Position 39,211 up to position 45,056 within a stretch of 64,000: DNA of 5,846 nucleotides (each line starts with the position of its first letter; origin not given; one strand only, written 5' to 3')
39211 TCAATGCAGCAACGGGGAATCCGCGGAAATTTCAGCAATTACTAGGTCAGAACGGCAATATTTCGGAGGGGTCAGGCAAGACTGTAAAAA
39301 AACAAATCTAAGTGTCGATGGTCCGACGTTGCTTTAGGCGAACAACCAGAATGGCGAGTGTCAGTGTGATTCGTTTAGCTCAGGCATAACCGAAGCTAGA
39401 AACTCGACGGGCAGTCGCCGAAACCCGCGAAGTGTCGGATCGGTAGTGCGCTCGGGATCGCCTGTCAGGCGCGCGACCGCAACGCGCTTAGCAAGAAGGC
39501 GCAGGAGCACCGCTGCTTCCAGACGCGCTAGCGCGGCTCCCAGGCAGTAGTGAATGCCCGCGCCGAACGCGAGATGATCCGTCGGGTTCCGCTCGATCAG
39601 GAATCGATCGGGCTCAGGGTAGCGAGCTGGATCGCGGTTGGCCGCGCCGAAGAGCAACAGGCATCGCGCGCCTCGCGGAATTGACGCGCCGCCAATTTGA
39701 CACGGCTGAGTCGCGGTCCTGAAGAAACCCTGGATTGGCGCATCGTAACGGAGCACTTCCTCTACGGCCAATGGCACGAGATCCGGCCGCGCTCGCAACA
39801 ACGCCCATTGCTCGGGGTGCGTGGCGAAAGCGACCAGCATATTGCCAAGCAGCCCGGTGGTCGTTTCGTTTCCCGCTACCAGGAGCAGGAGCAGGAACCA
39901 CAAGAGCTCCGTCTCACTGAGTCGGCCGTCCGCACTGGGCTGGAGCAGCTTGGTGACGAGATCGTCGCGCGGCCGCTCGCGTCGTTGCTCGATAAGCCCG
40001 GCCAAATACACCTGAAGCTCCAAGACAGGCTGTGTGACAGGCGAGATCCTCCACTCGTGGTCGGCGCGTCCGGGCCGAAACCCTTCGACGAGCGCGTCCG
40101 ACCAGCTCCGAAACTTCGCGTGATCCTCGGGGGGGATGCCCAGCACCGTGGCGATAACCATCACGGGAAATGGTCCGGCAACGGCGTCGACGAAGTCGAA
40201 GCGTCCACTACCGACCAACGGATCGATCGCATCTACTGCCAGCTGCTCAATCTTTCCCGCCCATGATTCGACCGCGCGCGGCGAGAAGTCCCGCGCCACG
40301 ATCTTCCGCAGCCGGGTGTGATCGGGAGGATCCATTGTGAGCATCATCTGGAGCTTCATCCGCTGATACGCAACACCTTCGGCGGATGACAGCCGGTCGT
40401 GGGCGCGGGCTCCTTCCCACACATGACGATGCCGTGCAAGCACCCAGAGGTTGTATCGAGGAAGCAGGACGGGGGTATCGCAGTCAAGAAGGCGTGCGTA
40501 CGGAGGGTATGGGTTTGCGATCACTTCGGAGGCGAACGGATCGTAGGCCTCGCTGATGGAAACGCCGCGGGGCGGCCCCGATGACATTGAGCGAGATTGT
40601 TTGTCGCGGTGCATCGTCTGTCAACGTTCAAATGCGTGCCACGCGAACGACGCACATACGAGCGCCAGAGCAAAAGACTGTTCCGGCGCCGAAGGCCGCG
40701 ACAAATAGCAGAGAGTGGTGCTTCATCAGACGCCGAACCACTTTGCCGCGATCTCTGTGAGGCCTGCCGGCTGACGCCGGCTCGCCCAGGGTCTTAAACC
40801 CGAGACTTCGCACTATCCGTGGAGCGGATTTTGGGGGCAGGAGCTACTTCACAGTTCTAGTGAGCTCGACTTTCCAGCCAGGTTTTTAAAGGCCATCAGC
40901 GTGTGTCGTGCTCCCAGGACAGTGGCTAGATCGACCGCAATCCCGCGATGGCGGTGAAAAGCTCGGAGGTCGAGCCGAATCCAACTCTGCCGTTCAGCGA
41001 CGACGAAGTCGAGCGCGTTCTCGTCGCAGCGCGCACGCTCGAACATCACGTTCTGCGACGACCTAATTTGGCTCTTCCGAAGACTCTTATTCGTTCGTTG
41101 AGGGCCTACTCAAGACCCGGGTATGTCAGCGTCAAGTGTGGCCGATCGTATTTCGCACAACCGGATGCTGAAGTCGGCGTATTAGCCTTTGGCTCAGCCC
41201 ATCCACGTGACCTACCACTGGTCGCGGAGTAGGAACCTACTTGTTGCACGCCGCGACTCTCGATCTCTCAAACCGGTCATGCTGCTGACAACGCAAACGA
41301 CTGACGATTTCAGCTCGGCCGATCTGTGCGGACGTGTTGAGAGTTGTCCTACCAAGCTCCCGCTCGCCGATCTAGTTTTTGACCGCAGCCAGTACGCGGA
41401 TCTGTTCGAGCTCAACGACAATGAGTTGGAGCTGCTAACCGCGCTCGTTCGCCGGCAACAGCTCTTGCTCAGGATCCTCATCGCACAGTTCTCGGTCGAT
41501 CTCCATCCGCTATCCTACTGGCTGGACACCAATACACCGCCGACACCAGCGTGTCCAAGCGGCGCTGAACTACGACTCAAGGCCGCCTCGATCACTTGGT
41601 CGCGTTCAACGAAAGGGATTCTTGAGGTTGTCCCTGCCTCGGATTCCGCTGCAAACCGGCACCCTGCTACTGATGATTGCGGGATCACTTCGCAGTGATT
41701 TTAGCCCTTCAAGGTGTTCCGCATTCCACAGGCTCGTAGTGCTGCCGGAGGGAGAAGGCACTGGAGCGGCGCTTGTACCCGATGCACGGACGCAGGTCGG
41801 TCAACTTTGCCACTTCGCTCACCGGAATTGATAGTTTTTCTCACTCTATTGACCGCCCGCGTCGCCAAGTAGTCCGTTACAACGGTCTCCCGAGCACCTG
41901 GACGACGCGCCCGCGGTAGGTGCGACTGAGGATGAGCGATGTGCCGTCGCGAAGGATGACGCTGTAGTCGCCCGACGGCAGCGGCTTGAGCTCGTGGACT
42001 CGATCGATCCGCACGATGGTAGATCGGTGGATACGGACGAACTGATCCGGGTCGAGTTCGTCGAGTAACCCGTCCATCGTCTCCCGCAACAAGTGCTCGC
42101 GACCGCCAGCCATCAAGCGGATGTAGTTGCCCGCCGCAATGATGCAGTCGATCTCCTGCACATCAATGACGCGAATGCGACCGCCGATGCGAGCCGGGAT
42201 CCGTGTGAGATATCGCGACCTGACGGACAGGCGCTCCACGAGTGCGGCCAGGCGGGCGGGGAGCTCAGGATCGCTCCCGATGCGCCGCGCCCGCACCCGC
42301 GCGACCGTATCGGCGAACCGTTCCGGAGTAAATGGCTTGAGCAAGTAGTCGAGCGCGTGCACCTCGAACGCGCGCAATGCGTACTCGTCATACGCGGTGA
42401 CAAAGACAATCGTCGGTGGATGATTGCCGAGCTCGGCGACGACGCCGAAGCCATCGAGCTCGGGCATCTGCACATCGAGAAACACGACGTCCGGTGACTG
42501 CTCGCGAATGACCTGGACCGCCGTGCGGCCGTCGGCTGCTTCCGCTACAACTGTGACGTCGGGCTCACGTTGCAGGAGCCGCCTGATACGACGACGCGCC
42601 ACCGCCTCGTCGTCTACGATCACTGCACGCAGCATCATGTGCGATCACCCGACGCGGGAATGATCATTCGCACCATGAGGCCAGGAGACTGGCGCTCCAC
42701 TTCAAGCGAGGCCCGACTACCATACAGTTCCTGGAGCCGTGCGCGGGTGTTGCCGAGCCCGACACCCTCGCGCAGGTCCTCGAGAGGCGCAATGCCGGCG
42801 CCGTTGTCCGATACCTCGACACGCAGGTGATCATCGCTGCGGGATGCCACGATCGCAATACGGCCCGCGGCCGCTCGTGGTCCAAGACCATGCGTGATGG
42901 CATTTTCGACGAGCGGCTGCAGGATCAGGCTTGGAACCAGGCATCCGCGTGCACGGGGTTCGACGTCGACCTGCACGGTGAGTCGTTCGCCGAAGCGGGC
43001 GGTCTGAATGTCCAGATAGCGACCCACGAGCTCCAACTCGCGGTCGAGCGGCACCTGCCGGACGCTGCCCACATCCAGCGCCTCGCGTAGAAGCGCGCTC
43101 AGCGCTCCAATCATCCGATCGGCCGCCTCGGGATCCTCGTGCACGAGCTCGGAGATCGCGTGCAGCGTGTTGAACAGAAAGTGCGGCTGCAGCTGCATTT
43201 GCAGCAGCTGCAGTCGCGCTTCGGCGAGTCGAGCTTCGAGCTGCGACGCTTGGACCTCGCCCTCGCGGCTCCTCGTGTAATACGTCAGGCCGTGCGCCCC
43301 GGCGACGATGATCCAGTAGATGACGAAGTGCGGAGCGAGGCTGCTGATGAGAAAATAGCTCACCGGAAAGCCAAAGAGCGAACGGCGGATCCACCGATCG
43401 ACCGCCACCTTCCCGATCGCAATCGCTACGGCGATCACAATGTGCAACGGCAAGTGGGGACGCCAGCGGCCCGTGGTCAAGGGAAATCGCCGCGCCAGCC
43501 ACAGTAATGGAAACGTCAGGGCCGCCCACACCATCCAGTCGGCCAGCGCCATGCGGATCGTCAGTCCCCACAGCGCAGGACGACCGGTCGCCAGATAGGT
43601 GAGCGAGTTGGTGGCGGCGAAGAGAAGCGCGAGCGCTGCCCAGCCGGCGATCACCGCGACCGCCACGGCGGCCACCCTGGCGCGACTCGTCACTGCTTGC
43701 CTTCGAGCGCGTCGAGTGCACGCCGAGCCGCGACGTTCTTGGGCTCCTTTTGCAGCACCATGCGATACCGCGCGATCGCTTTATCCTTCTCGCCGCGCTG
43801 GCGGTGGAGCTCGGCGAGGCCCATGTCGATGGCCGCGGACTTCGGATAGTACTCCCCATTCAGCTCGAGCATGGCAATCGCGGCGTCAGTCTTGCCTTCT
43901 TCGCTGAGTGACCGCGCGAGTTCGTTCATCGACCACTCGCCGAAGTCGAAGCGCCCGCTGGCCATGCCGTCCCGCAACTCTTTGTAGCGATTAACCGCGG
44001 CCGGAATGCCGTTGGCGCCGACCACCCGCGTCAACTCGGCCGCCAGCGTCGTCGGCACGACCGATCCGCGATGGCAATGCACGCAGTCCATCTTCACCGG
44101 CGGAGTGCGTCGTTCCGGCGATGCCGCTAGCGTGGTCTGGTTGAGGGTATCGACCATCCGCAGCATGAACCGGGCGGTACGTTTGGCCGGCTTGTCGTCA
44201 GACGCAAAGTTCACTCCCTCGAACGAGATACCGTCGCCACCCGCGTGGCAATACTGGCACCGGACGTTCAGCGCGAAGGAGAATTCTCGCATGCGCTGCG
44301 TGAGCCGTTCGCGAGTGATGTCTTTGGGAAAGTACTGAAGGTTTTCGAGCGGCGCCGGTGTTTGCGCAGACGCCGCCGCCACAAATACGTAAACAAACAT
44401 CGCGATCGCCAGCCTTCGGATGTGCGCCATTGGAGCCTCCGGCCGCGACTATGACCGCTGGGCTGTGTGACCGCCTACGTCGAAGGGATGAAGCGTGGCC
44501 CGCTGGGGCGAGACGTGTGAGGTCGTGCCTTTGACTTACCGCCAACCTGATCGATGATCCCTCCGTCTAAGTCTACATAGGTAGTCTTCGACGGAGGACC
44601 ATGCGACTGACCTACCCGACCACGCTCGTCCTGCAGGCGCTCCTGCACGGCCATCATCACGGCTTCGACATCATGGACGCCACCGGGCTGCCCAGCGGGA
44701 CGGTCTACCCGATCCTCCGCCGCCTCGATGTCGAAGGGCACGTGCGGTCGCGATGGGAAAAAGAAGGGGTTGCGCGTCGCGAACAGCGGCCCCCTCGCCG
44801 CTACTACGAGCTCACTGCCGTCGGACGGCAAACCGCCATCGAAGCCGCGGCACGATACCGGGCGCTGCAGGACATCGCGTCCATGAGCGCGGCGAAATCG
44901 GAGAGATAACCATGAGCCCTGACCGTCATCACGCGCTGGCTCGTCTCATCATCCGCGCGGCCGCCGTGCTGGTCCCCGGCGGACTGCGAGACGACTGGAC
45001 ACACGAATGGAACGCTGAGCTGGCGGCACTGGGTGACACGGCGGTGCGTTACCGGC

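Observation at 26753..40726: Orphan biosynthetic cluster: MAS-like fully reducing PKS + detached thioester reductase + P450 + giant carbamoyltransferase + beta-barrel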

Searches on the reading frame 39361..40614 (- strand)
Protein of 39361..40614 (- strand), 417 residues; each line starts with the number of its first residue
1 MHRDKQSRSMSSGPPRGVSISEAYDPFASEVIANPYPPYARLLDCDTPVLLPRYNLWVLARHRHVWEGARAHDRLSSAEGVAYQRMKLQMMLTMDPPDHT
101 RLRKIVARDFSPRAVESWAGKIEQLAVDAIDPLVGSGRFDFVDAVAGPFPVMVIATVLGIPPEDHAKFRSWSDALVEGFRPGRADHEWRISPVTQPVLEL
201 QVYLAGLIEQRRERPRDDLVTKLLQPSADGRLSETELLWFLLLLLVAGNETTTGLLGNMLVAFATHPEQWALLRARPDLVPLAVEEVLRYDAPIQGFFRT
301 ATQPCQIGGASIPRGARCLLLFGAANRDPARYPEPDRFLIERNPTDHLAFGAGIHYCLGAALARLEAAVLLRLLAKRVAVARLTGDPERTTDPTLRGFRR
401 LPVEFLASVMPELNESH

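Call 4: search_protein_families(library=pfam, proteins=[window:39361-40614:-], max_evalue=0.01)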
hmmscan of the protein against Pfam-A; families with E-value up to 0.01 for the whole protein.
window:39361-40614:- (417 aa): 1 family
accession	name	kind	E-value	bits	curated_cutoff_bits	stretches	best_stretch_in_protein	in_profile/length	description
PF00067.27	p450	-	9.6e-25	87.7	22.8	1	91-394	87-448/462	Cytochrome P450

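Call 37: search_solved_structures(query=window:39361-40614:-, max_evalue=1e-20)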
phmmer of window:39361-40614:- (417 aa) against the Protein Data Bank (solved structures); distinct sequences matched with E-value up to 1e-20: 397 (the best 60 are shown).
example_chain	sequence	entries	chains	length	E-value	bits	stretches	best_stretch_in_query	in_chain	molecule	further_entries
8vxi_A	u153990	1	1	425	2.3e-78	267.4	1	74-406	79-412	CYP125MRCA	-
8vxg_A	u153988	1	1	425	2.9e-77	263.8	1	74-406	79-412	CYP125MRCA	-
6gmf_A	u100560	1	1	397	3e-71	243.9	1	25-384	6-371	Putative cytochrome P450 hydroxylase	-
2wgy_A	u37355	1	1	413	2.1e-66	227.9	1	25-375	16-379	CYTOCHROME P450 130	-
8yhn_A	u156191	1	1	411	2.5e-66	227.7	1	22-403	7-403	Cytochrome P450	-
8w6z_A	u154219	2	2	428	5.9e-66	226.5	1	78-403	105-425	Cytochrome P450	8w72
2wh8_A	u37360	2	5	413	7e-66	226.3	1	25-375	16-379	PUTATIVE CYTOCHROME P450 130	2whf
2uuq_A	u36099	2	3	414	7.1e-66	226.2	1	25-375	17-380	CYTOCHROME P450 130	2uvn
5cje_A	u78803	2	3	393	3.2e-65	224.1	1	30-404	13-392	Cytochrome P450 hydroxylase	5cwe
2vz7_A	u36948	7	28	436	7.1e-65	222.9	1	29-405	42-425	CYTOCHROME P450 MONOOXYGENASE | CYTOCHROME P450 HYDROXYLASE PIKC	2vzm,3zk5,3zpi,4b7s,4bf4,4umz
2whw_A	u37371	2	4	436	7.3e-65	222.9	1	29-405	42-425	CYTOCHROME P450 MONOOXYGENASE | CYTOCHROME P450 HYDROXYLASE PIKC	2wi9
6xa2_A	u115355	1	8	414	7.3e-65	222.9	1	88-404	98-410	TamI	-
6xa3_A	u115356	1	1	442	8.9e-65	222.6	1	88-404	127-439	TamI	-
8gue_A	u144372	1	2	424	9.5e-65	222.5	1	29-405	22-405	Cytochrome P450 monooxygenase PikC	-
7xbm_A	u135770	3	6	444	1.1e-64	222.3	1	29-405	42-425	Cytochrome P450 monooxygenase PikC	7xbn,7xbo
2bvj_A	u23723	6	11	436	1.8e-64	221.6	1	29-405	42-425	CYTOCHROME P450 MONOOXYGENASE | CYTOCHROME P450 HYDROXYLASE PIKC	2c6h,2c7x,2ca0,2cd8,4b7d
1egy_A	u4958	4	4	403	5.2e-64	220.1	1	91-403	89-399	CYTOCHROME P450ERYF | CYTOCHROME P450 107A1 | CYTOCHROME P450 ERYF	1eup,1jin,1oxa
1jip_A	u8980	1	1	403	7.5e-64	219.6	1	91-403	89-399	CYTOCHROME P450 107A1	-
4rm4_A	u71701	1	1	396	8e-64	219.5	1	45-374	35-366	Cytochrome P450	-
4yzr_A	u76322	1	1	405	1.1e-63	219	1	90-404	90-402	Polyketide biosynthesis cytochrome P450 PksS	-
1jio_A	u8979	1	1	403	1.2e-63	218.9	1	91-403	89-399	CYTOCHROME P450 107A1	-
5ofq_A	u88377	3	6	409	2.9e-63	217.6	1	87-389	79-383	Cytochrome P450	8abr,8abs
7wex_A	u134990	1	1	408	3.1e-62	214.2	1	25-404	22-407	Cytochrome P450 hydroxylase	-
7y9o_A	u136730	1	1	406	3.7e-62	214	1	89-387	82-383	Cytochrome P450 monooxygenase YjiB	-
6gk5_A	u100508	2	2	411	5.3e-62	213.5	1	89-405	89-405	Cytochrome P450 CYP267B1 protein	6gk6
7y97_A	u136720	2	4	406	8.1e-62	212.9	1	89-392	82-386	Cytochrome P450 monooxygenase YjiB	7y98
5l90_A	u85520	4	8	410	1.7e-61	211.8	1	90-377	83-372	Cytochrome P450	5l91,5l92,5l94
3r9b_A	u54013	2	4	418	2.3e-61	211.4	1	32-403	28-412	CYTOCHROME P450 164A2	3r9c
3ejb_B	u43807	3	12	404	3.3e-61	210.8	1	81-408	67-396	Biotin biosynthesis cytochrome P450-like enzyme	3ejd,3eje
5dqn_A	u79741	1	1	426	2.2e-59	204.9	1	86-406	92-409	Cytochrome P450 CYP125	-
4apy_A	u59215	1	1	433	3e-59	204.4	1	86-406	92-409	P450 HEME-THIOLATE PROTEIN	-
5vws_A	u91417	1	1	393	6.2e-59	203.4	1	93-376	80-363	Cytochrome P450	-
9g9q_A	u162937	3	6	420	1.6e-58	202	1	14-404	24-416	Cytochrome P450 CYP199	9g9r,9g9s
2xn8_A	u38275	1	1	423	2.6e-58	201.3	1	86-406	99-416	PUTATIVE CYTOCHROME P450 125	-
2xc3_A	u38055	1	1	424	2.7e-58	201.3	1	86-406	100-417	PUTATIVE CYTOCHROME P450 125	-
2x5l_A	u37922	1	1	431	2.8e-58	201.2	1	87-406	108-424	PUTATIVE CYTOCHROME P450 125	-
2xkr_A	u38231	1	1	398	3.1e-58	201.1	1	41-406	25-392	PUTATIVE CYTOCHROME P450 142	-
3ivy_A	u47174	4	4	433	3.4e-58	200.9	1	87-406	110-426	Cytochrome P450 CYP125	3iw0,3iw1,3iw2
2x5w_A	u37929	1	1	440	3.6e-58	200.8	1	87-406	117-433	PUTATIVE CYTOCHROME P450 125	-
7smz_A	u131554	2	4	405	9.1e-58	199.5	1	41-406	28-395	Cytochrome P450 142A3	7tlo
7sh5_A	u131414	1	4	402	2.1e-57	198.3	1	41-405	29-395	Cytochrome P450 142A3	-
3tkt_A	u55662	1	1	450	5.6e-57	196.9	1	89-407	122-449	Cytochrome P450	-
8jnp_A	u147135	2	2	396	6.3e-57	196.8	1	56-403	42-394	Cytochrome P450 CftA | Cytochrome P450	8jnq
4ggv_A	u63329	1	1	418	7e-57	196.6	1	91-387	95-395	Cytochrome P450 superfamily protein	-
9vgm_A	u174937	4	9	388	8.1e-57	196.4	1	94-405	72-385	Cytochrome P450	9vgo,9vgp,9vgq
6m4s_A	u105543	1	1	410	1.1e-56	196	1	72-390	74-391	Cytochrome P450 hydroxylase sb21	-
4z5p_A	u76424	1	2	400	2e-56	195.1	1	26-403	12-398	Cytochrome P450 hydroxylase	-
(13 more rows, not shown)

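Call 52: search_protein_families(library=ncbifam, proteins=[window:39361-40614:-], max_evalue=0.001)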
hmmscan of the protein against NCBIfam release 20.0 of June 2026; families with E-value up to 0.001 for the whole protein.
window:39361-40614:- (417 aa): 9 families
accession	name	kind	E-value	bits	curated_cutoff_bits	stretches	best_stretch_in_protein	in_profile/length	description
NF041177.1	Cyp119_Thmprot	equivalog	4.4e-59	200.1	680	1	90-404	67-365/368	cytochrome P450 Cyp119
TIGR04538.1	P450_cycloAA_1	subfamily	8.7e-48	163.1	500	1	28-385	4-373/395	cytochrome P450, cyclodipeptide synthase-associated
NF041802.1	P450_SolI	exception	1.1e-46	159.1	850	1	80-403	98-420/424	solanimycin biosynthesis cytochrome P450 SolI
TIGR04515.1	P450_rel_GT_act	subfamily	2.1e-45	155.8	343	1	53-403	50-385/386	P450-derived glycosyltransferase activator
NF045816.1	PentlenlactSyn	equivalog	2.8e-41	141.5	700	1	95-405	87-396/396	pentalenolactone synthase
TIGR04458.1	CYP450_TxtE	equivalog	2.8e-41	141.5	500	1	82-404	75-401/403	4-nitrotryptophan synthase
NF050147.1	aminopyruv_ApyO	equivalog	1.3e-13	50.4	525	1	92-378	81-393/444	RiPP biosynthesis cytochrome P450 ApyO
NF045812.1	PentlenOxigase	equivalog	1.9e-09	36.9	800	1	212-388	215-416/444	pentalenene oxygenase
NF051859.1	AlbFlvMonOxTrpSyn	equivalog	1.1e-06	27.6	700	1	201-383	220-432/457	bifunctional albaflavenone monooxygenase/terpene synthase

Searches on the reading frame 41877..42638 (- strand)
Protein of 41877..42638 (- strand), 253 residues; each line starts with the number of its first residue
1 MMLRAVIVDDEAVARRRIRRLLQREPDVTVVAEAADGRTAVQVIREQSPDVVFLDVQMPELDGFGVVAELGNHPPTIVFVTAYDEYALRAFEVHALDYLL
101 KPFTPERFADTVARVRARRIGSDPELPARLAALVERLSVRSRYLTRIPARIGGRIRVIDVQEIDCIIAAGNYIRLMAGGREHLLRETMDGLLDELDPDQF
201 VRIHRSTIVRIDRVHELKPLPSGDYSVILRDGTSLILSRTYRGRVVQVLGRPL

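Call 49: search_protein_families(library=pfam, proteins=[window:41877-42638:-], max_evalue=0.01)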
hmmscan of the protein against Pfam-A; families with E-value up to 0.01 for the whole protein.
window:41877-42638:- (253 aa): 3 families
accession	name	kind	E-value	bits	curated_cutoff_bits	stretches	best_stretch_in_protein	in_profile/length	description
PF00072.30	Response_reg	-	1.5e-25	90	30.2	1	6-112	2-110/111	Response regulator receiver domain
PF04397.21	LytTR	-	6e-21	74.9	22.6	1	154-248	2-96/98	LytTr DNA-binding domain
PF13241.12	NAD_binding_7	-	0.00089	20.2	22.1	1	4-46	9-53/104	Putative NAD(P)-binding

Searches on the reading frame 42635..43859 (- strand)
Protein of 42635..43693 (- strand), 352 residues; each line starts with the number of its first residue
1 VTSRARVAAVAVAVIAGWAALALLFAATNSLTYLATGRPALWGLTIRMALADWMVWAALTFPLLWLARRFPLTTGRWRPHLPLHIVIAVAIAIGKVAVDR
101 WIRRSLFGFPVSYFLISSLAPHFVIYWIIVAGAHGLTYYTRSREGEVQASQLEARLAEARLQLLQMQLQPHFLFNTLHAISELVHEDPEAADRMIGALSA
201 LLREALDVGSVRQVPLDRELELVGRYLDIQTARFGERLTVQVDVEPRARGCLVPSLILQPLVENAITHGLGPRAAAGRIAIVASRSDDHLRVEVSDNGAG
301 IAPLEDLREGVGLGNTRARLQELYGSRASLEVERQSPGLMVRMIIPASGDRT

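Call 19: search_protein_families(library=pfam, proteins=[window:42635-43693:-, window:42831-43859:-], max_evalue=0.001)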
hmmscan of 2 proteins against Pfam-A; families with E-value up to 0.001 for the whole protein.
window:42635-43693:- (352 aa): 2 families
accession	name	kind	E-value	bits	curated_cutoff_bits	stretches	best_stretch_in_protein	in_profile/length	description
PF06580.19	His_kinase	-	1.6e-24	86.4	25.2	1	159-238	1-81/81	Histidine kinase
PF02518.31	HATPase_c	-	7.4e-09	36.5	26.4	1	257-346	9-108/111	Histidine kinase-, DNA gyrase B-, and HSP90-like ATPase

window:42831-43859:- (342 aa): 0 families

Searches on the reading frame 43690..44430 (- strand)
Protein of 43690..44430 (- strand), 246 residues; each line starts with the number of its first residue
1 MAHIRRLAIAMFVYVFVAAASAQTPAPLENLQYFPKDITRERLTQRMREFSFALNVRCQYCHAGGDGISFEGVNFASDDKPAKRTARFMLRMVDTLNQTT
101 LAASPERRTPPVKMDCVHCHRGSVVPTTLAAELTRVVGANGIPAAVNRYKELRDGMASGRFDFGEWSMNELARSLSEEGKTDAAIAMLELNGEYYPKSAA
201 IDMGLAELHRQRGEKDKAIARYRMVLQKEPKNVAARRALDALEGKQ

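Call 19: search_protein_families(library=pfam, proteins=[window:43690-44430:-], max_evalue=0.001)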
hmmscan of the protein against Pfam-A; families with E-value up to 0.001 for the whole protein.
window:43690-44430:- (246 aa): 7 families
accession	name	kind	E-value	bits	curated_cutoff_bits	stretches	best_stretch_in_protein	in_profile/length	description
PF14559.12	TPR_19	-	1.1e-06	29.2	25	1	177-238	3-64/68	Tetratricopeptide repeat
PF02276.23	CytoC_RC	-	1.7e-06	28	22.4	1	42-134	66-147/310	Photosynthetic reaction centre cytochrome C subunit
PF13174.12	TPR_6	-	5.2e-06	27.2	26.3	0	204-231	5-32/33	Tetratricopeptide repeat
PF13428.12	TPR_14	-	1.3e-05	25.8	23.5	0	203-239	5-41/44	Tetratricopeptide repeat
PF13432.12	TPR_16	-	4.7e-05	24.2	32.7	1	170-231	2-63/65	Tetratricopeptide repeat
PF13176.12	TPR_7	-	4.9e-05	23.5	27.9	0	205-227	5-27/36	Tetratricopeptide repeat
PF13424.12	TPR_12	-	9.4e-05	23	30.1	0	190-226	36-72/77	Tetratricopeptide repeat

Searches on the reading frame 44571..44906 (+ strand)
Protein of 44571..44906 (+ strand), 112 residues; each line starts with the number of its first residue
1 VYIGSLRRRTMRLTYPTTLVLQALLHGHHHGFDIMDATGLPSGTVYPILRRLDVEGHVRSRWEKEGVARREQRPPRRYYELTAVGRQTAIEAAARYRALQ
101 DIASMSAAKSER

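Call 57: search_protein_families(library=pfam, proteins=[window:44571-44906:+], max_evalue=0.01)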
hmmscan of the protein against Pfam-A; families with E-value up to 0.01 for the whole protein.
window:44571-44906:+ (112 aa): 3 families
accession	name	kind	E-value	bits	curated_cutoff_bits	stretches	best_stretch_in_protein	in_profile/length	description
PF03551.20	PadR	-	1.8e-11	44.3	27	1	22-88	3-72/75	Transcriptional regulator PadR-like family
PF01978.25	TrmB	-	0.00038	20.7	25.6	1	21-78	14-62/68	Sugar-specific transcriptional regulator TrmB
PF09339.16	HTH_IclR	-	0.002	18.3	22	1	32-59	22-49/52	IclR helix-turn-helix domain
